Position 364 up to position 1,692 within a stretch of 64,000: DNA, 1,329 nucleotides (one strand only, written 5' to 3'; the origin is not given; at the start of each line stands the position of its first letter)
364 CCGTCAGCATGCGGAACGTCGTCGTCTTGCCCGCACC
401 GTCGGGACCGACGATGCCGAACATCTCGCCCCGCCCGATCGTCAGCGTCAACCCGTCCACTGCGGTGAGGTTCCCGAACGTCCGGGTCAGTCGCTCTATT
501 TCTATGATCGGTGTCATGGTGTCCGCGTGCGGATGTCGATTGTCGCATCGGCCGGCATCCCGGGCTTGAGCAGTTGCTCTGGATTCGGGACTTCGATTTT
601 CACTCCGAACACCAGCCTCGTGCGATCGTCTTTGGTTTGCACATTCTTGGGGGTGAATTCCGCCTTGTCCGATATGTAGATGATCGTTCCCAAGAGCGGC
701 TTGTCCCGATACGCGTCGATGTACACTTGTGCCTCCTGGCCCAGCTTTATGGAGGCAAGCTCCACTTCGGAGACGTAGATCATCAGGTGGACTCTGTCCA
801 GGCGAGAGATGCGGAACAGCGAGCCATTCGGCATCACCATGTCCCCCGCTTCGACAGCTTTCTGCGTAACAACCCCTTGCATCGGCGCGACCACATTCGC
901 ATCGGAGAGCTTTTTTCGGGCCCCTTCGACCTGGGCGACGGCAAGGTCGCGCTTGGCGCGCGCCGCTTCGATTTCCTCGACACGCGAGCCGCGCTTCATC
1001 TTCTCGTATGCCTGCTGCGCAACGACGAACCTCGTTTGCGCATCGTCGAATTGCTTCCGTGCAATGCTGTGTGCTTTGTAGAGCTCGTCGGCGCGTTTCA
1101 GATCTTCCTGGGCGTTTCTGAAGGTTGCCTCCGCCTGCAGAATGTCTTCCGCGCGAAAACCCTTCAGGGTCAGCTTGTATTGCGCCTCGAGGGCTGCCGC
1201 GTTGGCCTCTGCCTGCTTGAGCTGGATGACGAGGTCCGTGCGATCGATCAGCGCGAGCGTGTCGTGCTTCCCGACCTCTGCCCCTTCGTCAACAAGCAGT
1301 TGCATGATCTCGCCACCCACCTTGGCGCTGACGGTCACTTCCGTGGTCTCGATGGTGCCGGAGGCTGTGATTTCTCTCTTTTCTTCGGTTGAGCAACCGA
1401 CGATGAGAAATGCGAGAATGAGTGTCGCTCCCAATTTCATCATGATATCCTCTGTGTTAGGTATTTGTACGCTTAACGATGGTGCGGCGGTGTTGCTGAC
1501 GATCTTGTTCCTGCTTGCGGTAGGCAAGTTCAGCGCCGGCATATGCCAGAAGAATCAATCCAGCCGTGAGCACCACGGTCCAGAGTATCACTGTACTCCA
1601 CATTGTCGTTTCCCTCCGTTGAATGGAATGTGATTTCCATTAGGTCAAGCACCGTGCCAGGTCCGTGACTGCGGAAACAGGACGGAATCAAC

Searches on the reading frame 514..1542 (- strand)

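Call 22: search_protein_families(library=pfam, proteins=[window:514-1542:-], max_evalue=0.001)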
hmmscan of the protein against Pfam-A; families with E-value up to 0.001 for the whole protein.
window:514-1542:- (342 aa): 3 families
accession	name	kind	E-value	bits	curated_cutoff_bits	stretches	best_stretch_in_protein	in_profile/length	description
PF16576.10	HlyD_D23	-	1.1e-25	90.6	30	1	160-330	51-213/214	Barrel-sandwich domain of CusB or HlyD membrane-fusion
PF13437.12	HlyD_3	-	8.2e-17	62.3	22.2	1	217-328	2-106/106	HlyD family secretion protein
PF00364.28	Biotin_lipoyl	-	0.00083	19.6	22.1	0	68-99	42-73/73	Biotin-requiring enzyme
